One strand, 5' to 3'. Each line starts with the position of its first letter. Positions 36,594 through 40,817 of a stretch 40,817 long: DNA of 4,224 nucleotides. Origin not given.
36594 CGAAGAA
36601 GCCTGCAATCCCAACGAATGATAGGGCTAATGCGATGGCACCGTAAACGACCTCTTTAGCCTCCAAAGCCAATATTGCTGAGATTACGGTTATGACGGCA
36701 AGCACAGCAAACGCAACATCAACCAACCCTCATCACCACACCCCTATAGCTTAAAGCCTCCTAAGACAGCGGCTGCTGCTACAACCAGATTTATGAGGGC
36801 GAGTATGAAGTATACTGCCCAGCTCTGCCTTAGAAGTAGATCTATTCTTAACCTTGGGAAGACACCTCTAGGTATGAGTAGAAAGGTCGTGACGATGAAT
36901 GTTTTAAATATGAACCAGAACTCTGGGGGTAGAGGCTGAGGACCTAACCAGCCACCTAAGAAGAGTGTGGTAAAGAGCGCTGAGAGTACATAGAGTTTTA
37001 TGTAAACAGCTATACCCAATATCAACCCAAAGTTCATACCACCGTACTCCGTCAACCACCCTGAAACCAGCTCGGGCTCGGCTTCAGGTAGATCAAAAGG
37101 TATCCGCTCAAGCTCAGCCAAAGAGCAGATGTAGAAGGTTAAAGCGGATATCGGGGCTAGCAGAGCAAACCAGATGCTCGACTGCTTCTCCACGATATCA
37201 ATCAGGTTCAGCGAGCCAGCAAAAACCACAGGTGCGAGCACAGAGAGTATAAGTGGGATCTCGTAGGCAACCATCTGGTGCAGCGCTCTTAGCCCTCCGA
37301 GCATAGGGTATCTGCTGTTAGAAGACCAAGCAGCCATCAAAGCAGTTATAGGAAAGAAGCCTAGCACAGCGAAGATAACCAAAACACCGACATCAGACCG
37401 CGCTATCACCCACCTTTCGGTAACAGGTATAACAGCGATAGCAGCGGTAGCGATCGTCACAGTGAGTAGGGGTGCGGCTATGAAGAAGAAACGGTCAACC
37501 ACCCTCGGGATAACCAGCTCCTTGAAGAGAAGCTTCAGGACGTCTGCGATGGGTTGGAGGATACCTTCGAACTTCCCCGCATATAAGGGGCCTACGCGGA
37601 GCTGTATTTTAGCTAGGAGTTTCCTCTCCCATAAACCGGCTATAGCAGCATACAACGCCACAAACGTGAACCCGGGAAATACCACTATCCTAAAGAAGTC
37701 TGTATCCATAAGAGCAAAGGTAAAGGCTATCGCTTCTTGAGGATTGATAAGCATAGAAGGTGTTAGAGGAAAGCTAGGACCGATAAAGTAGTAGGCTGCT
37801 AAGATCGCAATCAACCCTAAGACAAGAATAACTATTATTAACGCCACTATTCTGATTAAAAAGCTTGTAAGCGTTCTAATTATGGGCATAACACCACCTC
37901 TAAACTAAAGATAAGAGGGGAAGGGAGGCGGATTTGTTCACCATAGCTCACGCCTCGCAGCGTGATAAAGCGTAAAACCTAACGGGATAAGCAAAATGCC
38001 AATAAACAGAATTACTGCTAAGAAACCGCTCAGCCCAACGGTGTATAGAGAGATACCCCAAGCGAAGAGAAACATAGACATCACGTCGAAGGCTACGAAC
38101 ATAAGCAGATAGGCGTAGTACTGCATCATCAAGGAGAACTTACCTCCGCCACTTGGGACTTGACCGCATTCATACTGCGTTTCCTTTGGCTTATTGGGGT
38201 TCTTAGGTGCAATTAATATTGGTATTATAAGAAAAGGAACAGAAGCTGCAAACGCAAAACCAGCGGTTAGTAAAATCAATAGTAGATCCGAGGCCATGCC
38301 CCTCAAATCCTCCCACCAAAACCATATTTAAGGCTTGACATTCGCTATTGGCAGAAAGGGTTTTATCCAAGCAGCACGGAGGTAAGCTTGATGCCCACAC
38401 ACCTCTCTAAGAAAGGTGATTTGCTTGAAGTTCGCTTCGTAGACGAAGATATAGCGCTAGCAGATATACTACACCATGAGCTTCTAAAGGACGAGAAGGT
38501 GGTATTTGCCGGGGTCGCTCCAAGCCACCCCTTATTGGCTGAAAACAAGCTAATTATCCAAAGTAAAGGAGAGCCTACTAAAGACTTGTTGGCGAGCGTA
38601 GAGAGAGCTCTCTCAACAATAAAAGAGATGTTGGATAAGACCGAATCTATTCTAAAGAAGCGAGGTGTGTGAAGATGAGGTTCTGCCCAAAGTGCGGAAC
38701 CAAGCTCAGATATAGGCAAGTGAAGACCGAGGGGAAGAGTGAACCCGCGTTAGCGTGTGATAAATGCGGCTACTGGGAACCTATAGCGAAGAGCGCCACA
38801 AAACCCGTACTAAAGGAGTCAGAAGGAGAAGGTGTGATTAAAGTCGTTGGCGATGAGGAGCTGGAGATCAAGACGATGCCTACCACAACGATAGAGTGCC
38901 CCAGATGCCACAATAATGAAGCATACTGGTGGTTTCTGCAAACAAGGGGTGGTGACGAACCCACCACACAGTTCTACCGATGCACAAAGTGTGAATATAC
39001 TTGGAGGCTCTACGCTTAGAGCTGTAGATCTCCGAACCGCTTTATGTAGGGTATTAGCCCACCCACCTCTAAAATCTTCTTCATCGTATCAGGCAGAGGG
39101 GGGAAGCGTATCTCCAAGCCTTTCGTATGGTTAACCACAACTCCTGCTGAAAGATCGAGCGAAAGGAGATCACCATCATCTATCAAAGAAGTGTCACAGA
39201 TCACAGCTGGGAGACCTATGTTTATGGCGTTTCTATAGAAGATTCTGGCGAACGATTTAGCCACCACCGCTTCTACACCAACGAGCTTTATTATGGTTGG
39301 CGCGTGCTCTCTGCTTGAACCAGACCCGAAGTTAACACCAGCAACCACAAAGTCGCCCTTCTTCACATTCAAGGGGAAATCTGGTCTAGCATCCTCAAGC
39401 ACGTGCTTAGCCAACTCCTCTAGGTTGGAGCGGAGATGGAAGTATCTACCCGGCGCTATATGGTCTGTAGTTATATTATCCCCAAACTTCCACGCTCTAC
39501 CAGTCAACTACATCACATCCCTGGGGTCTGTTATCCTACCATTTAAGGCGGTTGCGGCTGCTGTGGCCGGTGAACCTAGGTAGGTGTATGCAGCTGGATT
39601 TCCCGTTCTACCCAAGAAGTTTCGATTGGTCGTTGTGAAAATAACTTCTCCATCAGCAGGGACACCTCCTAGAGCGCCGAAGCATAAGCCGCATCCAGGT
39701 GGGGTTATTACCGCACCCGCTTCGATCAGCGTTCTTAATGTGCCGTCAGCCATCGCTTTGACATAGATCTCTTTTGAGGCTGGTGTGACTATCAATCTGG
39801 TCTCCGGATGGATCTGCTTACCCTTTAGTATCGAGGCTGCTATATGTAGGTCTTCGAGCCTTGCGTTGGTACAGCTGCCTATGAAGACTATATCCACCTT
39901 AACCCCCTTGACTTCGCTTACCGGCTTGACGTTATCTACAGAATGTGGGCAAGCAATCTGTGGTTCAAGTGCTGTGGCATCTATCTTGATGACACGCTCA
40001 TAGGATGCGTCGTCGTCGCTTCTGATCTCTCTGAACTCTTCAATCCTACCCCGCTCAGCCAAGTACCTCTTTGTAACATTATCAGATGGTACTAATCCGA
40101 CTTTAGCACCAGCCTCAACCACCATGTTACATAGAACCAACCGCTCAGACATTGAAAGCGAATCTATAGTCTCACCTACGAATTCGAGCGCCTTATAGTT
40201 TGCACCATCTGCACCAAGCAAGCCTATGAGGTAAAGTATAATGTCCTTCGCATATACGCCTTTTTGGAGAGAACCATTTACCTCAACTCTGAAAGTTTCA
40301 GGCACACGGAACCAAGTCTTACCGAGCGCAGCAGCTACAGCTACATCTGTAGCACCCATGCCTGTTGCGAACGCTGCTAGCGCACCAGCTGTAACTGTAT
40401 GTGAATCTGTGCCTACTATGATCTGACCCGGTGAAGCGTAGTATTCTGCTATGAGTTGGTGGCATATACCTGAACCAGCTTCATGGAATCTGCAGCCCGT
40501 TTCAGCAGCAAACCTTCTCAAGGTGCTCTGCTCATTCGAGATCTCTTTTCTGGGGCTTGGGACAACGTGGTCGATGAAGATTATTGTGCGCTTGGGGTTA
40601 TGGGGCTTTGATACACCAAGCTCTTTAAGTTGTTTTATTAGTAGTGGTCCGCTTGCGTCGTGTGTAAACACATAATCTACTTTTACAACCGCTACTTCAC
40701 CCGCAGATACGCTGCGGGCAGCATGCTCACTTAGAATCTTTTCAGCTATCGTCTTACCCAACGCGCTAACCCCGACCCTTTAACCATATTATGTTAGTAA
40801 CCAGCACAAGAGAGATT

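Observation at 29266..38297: Complex I operon encoding only membrane subunits: nuoA-H-J-K-M'-L-M-N with no room for nuoB/C/D/I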

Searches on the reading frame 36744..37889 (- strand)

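Call 3: search_protein_families(library=pfam, proteins=[window:36744-37889:-])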
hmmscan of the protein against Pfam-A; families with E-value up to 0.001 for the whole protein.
window:36744-37889:- (381 aa): 1 family
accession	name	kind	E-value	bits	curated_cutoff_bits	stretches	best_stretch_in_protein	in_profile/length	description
PF00146.26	NADHdh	-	5.5e-97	325.2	27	1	75-371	8-297/298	NADH dehydrogenase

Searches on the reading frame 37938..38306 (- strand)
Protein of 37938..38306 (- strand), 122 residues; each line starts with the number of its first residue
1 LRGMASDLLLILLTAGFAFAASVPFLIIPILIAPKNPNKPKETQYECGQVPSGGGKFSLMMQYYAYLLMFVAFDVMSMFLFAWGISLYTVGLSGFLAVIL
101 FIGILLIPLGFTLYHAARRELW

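Call 3: search_protein_families(library=pfam, proteins=[window:37938-38306:-])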
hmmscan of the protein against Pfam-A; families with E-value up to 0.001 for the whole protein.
window:37938-38306:- (122 aa): 1 family
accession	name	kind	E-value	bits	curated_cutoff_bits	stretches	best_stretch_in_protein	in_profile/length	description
PF00507.24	Oxidored_q4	-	3.7e-21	75.6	23.3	1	25-112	4-91/99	NADH-ubiquinone/plastoquinone oxidoreductase, chain 3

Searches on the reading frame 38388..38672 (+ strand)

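Call 37: search_protein_families(library=pfam, proteins=[window:38388-38672:+], max_evalue=0.1)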
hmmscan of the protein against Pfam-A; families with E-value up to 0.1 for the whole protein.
window:38388-38672:+ (94 aa): 2 families
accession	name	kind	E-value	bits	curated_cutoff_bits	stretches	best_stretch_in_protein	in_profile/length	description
PF13656.11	RNA_pol_L_2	-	1.1e-12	47.9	27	1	14-86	3-73/75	RNA polymerase Rpb3/Rpb11 dimerisation domain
PF16924.11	DpaA_N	-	0.047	14.3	29.2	1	2-46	57-99/116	Dipicolinate synthase subunit A N-terminal domain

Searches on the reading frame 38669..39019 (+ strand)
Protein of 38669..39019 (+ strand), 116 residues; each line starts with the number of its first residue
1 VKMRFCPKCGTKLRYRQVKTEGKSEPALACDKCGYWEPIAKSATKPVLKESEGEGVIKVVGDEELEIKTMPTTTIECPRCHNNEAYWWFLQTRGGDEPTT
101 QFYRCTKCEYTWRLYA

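Call 4: search_protein_families(library=pfam, proteins=[window:38669-39019:+])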
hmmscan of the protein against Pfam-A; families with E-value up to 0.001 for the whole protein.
window:38669-39019:+ (116 aa): 6 families
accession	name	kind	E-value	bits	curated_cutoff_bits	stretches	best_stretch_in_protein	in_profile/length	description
PF01096.23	Zn_ribbon_TFIIS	-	5.3e-18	65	21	1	75-113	1-39/39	Transcription factor S-II (TFIIS)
PF02150.21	Zn_ribbon_RPB9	-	4.9e-08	33.2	25.2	1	3-39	1-33/36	RNA polymerases M/15 Kd subunit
PF12760.12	Zn_ribbon_IS1595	-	1.3e-05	25.5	25.4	0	75-111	19-46/46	Transposase zinc-ribbon domain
PF14803.11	Zn_ribbon_Nudix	-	0.00019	21.7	25.6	1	4-35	1-30/34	Nudix N-terminal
PF12773.13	DZR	-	0.00045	20.7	27.3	0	3-35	12-32/45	Double zinc ribbon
PF09723.15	Zn_ribbon_8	-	0.00055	20.3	34.4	0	71-83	24-35/41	Zinc ribbon domain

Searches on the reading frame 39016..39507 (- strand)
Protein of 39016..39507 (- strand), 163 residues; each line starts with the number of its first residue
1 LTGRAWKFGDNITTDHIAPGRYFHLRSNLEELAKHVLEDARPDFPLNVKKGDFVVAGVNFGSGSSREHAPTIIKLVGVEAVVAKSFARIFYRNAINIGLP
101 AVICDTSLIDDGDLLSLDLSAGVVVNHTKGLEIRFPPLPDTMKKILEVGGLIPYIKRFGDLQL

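Call 4: search_protein_families(library=pfam, proteins=[window:39016-39507:-])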
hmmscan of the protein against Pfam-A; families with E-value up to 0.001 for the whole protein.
window:39016-39507:- (163 aa): 2 families
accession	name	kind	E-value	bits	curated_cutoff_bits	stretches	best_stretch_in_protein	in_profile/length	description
PF00694.25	Aconitase_C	-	1.7e-18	67.6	22.8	1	43-99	61-123/131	Aconitase C-terminal domain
PF06434.19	Aconitase_2_N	-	0.00011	22.4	27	0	11-155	9-170/204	Aconitate hydratase 2 N-terminus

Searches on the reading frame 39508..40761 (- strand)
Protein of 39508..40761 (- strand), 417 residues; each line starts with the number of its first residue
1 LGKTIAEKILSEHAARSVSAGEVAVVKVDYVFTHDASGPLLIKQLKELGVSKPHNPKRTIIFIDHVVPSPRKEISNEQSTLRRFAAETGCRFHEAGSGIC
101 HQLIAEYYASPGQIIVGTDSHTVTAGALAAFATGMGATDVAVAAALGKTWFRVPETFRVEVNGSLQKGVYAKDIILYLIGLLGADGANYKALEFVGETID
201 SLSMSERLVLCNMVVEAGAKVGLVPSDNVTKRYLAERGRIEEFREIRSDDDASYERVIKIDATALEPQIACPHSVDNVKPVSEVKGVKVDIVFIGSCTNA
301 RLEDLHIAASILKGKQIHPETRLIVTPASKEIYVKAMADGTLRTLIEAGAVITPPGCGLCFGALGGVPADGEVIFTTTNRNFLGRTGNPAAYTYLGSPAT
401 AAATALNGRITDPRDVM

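Call 4: search_protein_families(library=pfam, proteins=[window:39508-40761:-])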
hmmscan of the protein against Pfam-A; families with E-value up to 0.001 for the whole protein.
window:39508-40761:- (417 aa): 2 families
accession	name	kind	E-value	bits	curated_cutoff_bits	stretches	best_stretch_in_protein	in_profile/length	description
PF00330.25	Aconitase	-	5.6e-107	359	28.7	1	7-408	1-463/463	Aconitase family (aconitate hydratase)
PF04412.18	AcnX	-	0.00019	20.7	31.5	1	283-358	285-358/400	Aconitase X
